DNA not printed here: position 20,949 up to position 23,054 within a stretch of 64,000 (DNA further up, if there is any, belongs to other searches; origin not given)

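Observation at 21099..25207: A nonulosonic acid sub-cassette with two NeuB-family synthases, a synthase-cytidylyltransferase fusion and a KdsC-type phosphatase.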

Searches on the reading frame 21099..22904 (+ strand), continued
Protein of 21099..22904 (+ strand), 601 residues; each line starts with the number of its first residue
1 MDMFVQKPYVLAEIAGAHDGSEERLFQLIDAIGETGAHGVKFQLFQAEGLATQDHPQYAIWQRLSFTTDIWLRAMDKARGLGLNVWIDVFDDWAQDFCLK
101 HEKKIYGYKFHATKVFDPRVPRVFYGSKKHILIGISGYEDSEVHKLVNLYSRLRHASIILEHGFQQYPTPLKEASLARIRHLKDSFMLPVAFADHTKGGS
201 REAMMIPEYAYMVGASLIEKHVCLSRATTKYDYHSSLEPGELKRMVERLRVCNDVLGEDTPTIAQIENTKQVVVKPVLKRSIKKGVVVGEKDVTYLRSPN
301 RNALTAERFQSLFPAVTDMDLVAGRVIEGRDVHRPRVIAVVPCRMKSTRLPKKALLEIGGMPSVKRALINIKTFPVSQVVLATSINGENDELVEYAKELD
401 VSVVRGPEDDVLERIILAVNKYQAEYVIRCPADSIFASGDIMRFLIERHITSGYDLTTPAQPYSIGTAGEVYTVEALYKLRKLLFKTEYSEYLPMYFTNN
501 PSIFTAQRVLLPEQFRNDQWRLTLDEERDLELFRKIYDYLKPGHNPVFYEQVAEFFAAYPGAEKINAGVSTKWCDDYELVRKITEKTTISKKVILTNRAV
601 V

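Call 21: find_encoding_contigs(protein=P0006, flank=10000, max_places=1)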
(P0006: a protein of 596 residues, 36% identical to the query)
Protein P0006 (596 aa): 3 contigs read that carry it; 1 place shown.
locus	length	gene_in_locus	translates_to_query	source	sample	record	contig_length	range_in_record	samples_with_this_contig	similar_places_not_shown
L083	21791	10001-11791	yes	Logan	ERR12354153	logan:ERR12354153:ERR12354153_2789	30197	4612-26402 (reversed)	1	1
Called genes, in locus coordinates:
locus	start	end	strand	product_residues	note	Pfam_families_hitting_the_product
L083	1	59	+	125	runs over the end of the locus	-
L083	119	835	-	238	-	PF01551:Peptidase_M23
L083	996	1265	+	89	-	-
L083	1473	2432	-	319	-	PF00483:NTP_transferase, PF12804:NTP_transf_3, PF25084:LbH_EIF2B (weak), PF25087:GMPPB_C (weak)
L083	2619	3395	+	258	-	PF00535:Glycos_transf_2, PF10111:Glyco_tranf_2_2 (faint), PF13641:Glyco_tranf_2_3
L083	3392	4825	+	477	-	PF04464:Glyphos_transf (weak)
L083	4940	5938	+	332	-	PF01073:3Beta_HSD, PF01370:Epimerase, PF02719:Polysacc_synt_2, PF04321:RmlD_sub_bind, PF05368:NmrA (weak), PF07993:NAD_binding_4 (faint), PF16363:GDP_Man_Dehyd, PF13460:NAD_binding_10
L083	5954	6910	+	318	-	PF01073:3Beta_HSD, PF01370:Epimerase, PF02719:Polysacc_synt_2, PF04321:RmlD_sub_bind, PF07993:NAD_binding_4, PF16363:GDP_Man_Dehyd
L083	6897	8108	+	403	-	PF01041:DegT_DnrJ_EryC1, PF00155:Aminotran_1_2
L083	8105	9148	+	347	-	PF04101:Glyco_tran_28_C (weak)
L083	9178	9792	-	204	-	-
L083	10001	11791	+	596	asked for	PF03102:NeuB, PF02348:CTP_transf_3, PF12804:NTP_transf_3 (weak)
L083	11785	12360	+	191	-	PF13302:Acetyltransf_3, PF00583:Acetyltransf_1 (weak), PF13420:Acetyltransf_4 (weak)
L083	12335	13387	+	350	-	PF03102:NeuB, PF08666:SAF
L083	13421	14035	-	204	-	-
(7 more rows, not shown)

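Call 22: find_encoding_contigs(protein=P0005, flank=10000, max_places=1)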
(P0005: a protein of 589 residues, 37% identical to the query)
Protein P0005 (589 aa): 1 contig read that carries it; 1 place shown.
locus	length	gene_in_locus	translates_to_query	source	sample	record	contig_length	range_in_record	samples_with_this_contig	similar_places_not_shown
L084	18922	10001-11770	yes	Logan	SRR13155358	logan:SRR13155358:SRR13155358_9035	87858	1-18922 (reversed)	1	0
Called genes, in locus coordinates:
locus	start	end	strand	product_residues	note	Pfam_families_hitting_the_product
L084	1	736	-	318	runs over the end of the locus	PF01073:3Beta_HSD, PF01370:Epimerase, PF02719:Polysacc_synt_2, PF04321:RmlD_sub_bind, PF07993:NAD_binding_4, PF16363:GDP_Man_Dehyd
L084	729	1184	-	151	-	PF00908:dTDP_sugar_isom, PF14667:Polysacc_synt_C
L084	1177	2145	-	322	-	PF00483:NTP_transferase, PF12804:NTP_transf_3 (weak), PF25087:GMPPB_C (weak)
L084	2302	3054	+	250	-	PF00535:Glycos_transf_2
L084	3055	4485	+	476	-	PF02350:Epimerase_2 (weak), PF04464:Glyphos_transf, PF05159:Capsule_synth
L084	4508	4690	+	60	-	-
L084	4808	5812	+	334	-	PF01073:3Beta_HSD, PF01370:Epimerase, PF02719:Polysacc_synt_2, PF04321:RmlD_sub_bind, PF05368:NmrA (weak), PF07993:NAD_binding_4 (faint), PF16363:GDP_Man_Dehyd, PF13460:NAD_binding_10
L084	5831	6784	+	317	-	PF00106:adh_short (weak), PF01073:3Beta_HSD, PF01370:Epimerase, PF02719:Polysacc_synt_2, PF04321:RmlD_sub_bind, PF07993:NAD_binding_4, PF13460:NAD_binding_10 (faint), PF16363:GDP_Man_Dehyd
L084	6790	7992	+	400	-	PF00155:Aminotran_1_2, PF01041:DegT_DnrJ_EryC1, PF01053:Cys_Met_Meta_PP (weak)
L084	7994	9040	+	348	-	PF04101:Glyco_tran_28_C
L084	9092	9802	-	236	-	-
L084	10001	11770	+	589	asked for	PF03102:NeuB, PF02348:CTP_transf_3, PF12804:NTP_transf_3 (weak)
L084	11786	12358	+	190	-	PF13302:Acetyltransf_3, PF13420:Acetyltransf_4, PF13523:Acetyltransf_8 (weak), PF00583:Acetyltransf_1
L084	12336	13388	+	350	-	PF03102:NeuB, PF08666:SAF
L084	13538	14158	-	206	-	-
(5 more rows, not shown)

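Call 30: search_solved_structures(query=window:21099-22904:+, max_evalue=0.001, show_alignments=2)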
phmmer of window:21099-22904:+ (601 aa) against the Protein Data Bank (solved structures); distinct sequences matched with E-value up to 0.001: 9.
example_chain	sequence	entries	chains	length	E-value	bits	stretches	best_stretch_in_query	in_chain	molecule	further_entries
8h2c_A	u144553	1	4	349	1.3e-16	63.6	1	6-312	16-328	Pseudaminic acid synthase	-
1vli_A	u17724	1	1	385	9.2e-16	60.7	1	9-253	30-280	Spore coat polysaccharide biosynthesis protein spsE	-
6ncs_A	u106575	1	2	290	4.1e-13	52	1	9-258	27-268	N-acetylneuraminic acid (Sialic acid) synthetase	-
6oew_A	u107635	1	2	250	5.2e-12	48.3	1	333-540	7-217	Cytidylyltransferase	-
4ipi_A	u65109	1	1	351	1.3e-07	33.8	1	6-332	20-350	Polysialic acid capsule biosynthesis protein SiaC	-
2wqp_A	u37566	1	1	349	1.4e-07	33.7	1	6-332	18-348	POLYSIALIC ACID CAPSULE BIOSYNTHESIS PROTEIN SIAC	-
4ipj_A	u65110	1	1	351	1.7e-07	33.4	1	6-332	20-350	Polysialic acid capsule biosynthesis protein SiaC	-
1xuu_A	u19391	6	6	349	2.2e-07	33.1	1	6-332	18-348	polysialic acid capsule biosynthesis protein SiaC | N-acetylneuraminate synthase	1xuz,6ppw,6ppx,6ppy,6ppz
3g8r_A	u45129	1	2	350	7.6e-06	28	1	6-309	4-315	Probable spore coat polysaccharide biosynthesis protein E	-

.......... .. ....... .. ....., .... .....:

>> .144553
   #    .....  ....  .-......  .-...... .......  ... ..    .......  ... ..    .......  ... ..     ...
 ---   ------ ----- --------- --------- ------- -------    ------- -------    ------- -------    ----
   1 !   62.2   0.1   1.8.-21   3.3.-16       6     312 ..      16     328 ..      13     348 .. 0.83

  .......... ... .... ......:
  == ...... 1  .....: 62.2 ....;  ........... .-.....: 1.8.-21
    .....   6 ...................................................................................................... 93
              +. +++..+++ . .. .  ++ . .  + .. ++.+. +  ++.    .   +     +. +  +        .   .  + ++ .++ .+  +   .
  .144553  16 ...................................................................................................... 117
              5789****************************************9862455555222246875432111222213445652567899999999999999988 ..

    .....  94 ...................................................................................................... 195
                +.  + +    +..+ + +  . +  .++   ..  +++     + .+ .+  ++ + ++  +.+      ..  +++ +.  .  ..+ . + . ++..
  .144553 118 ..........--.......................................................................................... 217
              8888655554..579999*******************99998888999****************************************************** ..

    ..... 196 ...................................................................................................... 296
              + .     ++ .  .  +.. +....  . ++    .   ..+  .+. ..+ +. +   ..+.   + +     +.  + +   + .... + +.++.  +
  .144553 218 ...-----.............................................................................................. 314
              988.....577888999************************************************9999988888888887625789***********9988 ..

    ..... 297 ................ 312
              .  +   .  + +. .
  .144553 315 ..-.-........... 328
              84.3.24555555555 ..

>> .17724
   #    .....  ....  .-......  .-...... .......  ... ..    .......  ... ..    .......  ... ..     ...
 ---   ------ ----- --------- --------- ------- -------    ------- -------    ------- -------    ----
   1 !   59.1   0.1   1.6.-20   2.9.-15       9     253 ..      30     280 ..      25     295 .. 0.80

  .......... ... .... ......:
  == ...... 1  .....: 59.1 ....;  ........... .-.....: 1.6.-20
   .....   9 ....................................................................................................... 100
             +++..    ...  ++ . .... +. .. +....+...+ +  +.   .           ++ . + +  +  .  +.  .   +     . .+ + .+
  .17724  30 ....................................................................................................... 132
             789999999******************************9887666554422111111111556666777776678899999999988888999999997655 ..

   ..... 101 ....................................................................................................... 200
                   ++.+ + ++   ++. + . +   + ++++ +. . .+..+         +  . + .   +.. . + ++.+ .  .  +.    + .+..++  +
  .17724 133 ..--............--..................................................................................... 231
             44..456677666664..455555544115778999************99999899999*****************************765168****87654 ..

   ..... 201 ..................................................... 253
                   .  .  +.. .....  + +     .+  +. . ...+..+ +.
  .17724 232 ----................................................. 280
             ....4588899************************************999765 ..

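Call 46: search_protein_families(library=pfam, proteins=[L007:4831-6045:+, L007:6584-7165:+, L007:7739-8611:-, L007:8746-9243:+, L007:9165-9758:+, L007:15772-16530:+, L007:16543-17637:+, L007:17652-18242:+, L007:19473-20036:-, L007:20058-21602:+], max_evalue=0.001)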
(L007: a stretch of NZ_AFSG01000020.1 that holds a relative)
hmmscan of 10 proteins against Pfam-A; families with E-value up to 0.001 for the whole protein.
L007:4831-6045:+ (404 aa): 1 family
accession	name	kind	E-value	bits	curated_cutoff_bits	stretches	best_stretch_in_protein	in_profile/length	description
PF00909.26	Ammonium_transp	-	2.1e-138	461.8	23.2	1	7-400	1-399/399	Ammonium Transporter Family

L007:6584-7165:+ (193 aa): 2 families
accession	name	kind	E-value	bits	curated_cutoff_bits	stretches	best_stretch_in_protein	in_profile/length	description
PF01569.27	PAP2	-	4.7e-18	65.6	27.2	1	53-163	2-125/130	PAP2 superfamily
PF14378.12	PAP2_3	-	8.5e-10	39.2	27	1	14-155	24-187/190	PAP2 superfamily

L007:7739-8611:- (290 aa): 2 families
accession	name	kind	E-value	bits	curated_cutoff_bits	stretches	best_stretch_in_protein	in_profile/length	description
PF01551.29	Peptidase_M23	-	7.2e-26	90.7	28.7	1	119-216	3-96/96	Peptidase family M23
PF13375.12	RnfC_N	-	0.0003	21.2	25.6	0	172-192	43-63/101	RnfC Barrel sandwich hybrid domain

L007:8746-9243:+ (165 aa): 4 families
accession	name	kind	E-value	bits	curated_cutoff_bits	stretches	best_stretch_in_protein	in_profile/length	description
PF00583.31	Acetyltransf_1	-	9.7e-19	68.2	20.7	1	33-138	15-116/116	Acetyltransferase (GNAT) family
PF13420.13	Acetyltransf_4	-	5.4e-13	49.7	24.3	1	5-156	1-152/155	Acetyltransferase (GNAT) domain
PF13302.13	Acetyltransf_3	-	1.3e-12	49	25.4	1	3-138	2-137/138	Acetyltransferase (GNAT) domain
PF13508.13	Acetyltransf_7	-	1.7e-11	44.8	27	1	54-139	5-83/84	Acetyltransferase (GNAT) domain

L007:9165-9758:+ (197 aa): 1 family
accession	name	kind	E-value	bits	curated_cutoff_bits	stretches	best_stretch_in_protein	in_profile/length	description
PF17319.7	DUF5362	-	1.6e-08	34.7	25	1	69-171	2-93/94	Family of unknown function (DUF5362)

L007:15772-16530:+ (252 aa): 2 families
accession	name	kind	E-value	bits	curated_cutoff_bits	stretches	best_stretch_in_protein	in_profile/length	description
PF02348.25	CTP_transf_3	-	6.7e-32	111.5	22.6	1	5-205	2-205/217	Cytidylyltransferase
PF12804.13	NTP_transf_3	-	9.9e-05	23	27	1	10-121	11-116/160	MobA-like NTP transferase domain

L007:16543-17637:+ (364 aa): 3 families
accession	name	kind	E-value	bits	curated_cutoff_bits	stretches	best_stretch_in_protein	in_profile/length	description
PF04101.22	Glyco_tran_28_C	-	3.4e-11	43.9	22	1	198-344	3-154/166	Glycosyltransferase family 28 C-terminal domain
PF00534.26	Glycos_transf_1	-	5.4e-05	23.2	26.4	1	194-345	15-170/172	Glycosyl transferases group 1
PF04007.18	DUF354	-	0.00063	19.4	22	0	258-348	253-330/349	Protein of unknown function (DUF354)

L007:17652-18242:+ (196 aa): 4 families
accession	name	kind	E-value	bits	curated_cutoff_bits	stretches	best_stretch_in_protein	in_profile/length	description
PF13302.13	Acetyltransf_3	-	7e-19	69.3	25.4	1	6-137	4-137/138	Acetyltransferase (GNAT) domain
PF13420.13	Acetyltransf_4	-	1.8e-16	61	24.3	1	6-155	1-152/155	Acetyltransferase (GNAT) domain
PF13523.12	Acetyltransf_8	-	1.3e-11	44.8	27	1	11-143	3-143/145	Acetyltransferase (GNAT) domain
PF00583.31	Acetyltransf_1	-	1e-08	35.9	20.7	1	37-137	20-116/116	Acetyltransferase (GNAT) family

L007:19473-20036:- (187 aa): 1 family
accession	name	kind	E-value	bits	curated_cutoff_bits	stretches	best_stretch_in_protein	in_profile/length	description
PF17370.7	DUF5392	-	1.5e-55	187.5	25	1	48-184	2-139/139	Family of unknown function (DUF5392)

L007:20058-21602:+ (514 aa): 3 families
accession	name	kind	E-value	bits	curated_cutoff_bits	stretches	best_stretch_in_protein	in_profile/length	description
PF13091.12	PLDc_2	-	6.8e-47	159.1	27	2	354-481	1-131/132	PLD-like domain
PF00614.28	PLDc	-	4.7e-14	52.1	21.9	2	428-453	2-27/28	Phospholipase D Active site motif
PF13396.11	PLDc_N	-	4.8e-13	49.3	23.3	1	45-87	1-41/42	Phospholipase_D-nuclease N-terminal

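Call 75: find_encoding_contigs(protein=P0003, flank=8000, max_places=1)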
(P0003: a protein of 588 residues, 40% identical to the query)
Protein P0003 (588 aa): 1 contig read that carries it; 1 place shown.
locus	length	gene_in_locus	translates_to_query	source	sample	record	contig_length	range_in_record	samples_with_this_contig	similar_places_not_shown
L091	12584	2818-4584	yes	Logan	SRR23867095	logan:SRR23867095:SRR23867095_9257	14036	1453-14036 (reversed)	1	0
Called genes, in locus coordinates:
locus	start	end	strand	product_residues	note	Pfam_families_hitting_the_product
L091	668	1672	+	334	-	PF00106:adh_short, PF01073:3Beta_HSD, PF01370:Epimerase, PF02719:Polysacc_synt_2, PF04321:RmlD_sub_bind, PF05368:NmrA (weak), PF13460:NAD_binding_10, PF16363:GDP_Man_Dehyd, +1 more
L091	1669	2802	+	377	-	PF01041:DegT_DnrJ_EryC1, PF00155:Aminotran_1_2 (weak), PF01212:Beta_elim_lyase (weak)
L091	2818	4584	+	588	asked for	PF03102:NeuB, PF02348:CTP_transf_3, PF12804:NTP_transf_3 (faint)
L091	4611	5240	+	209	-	PF08242:Methyltransf_12 (faint)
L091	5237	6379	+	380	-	-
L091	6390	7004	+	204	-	PF00117:GATase, PF01174:SNO (faint)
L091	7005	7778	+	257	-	PF00977:His_biosynth, PF01180:DHO_dh (faint), PF02581:TMP-TENI (faint), PF04309:G3P_antiterm (faint), PF05690:ThiG (faint), PF03060:NMO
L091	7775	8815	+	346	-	-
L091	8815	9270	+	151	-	PF13302:Acetyltransf_3, PF00583:Acetyltransf_1 (weak), PF13523:Acetyltransf_8 (faint)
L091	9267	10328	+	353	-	PF03102:NeuB, PF08666:SAF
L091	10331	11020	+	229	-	-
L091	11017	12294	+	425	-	PF01943:Polysacc_synt, PF13440:Polysacc_synt_3 (weak)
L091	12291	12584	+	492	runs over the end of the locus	-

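Call 76: find_encoding_contigs(protein=P0002, flank=8000, max_places=1)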
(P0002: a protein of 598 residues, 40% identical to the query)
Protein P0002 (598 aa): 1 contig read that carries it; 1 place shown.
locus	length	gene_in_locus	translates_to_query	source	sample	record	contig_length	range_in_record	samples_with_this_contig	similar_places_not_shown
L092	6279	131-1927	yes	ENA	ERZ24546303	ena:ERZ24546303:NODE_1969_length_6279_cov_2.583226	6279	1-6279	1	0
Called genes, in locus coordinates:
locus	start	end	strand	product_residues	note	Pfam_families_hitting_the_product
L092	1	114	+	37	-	?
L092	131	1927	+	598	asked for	PF03102:NeuB, PF02348:CTP_transf_3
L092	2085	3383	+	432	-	-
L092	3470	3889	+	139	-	-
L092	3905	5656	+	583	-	PF02310:B12-binding, PF04055:Radical_SAM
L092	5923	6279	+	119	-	?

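Call 91: predict_structure(alignment_id=A1)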
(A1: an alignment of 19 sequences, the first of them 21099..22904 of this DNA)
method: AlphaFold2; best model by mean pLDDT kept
length: 601 residues; sequences in the alignment: 19
mean_pLDDT: 90.7   pTM: 0.61
mean pLDDT of the five models: 90.7, 90.2, 89.7, 89.6, 88.3
residues with pLDDT >= 90: 426; 70-90: 156; 50-70: 14; < 50: 5
segments of 3 or more residues with pLDDT < 50: 599-601
pLDDT, mean of each block of 10 residues (from residue 1): 65 87 95 96 89 89 92 97 95 91 94 85 82 92 91 79 86 90 93 93 93 95 90 90 95 84 79 87 89 90 89 90 95 95 89 93 96 96 93 96 95 97 97 95 94 94 93 96 90 95 95 94 94 97 94 96 91 86 91 59 41
secondary structure, 60 per line:
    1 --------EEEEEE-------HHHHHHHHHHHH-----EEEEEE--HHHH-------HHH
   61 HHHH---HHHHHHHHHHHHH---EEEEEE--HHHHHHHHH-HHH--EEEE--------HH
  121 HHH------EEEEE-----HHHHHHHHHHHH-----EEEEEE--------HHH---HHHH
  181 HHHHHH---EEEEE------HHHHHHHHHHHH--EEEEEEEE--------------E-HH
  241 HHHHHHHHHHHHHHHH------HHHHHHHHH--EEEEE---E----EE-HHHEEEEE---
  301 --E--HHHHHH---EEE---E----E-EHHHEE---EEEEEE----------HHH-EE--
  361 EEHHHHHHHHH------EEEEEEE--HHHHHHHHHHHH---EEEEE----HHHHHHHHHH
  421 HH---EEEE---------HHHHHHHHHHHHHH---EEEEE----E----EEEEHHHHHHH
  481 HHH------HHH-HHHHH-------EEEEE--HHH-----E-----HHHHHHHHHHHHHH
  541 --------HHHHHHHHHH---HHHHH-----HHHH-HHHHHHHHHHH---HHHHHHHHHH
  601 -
elements in order: E9-14 H22-33 E39-44 H47-50 H58-64 H68-80 E84-89 H92-100 E107-110 H119-123 E130-134 H140-151 E157-162 H177-186 E190-194 H201-212 E215-222 H239-256 H263-271 E274-278 E293-297 H306-311 E315-317 E337-342 H363-371 E378-384 H387-398 E402-406 H411-422 E426-429 H439-452 E456-460 E470-473 H474-483 H494-498 E506-510 H527-540 H549-558 H562-566 H572-575 H577-587 H591-600
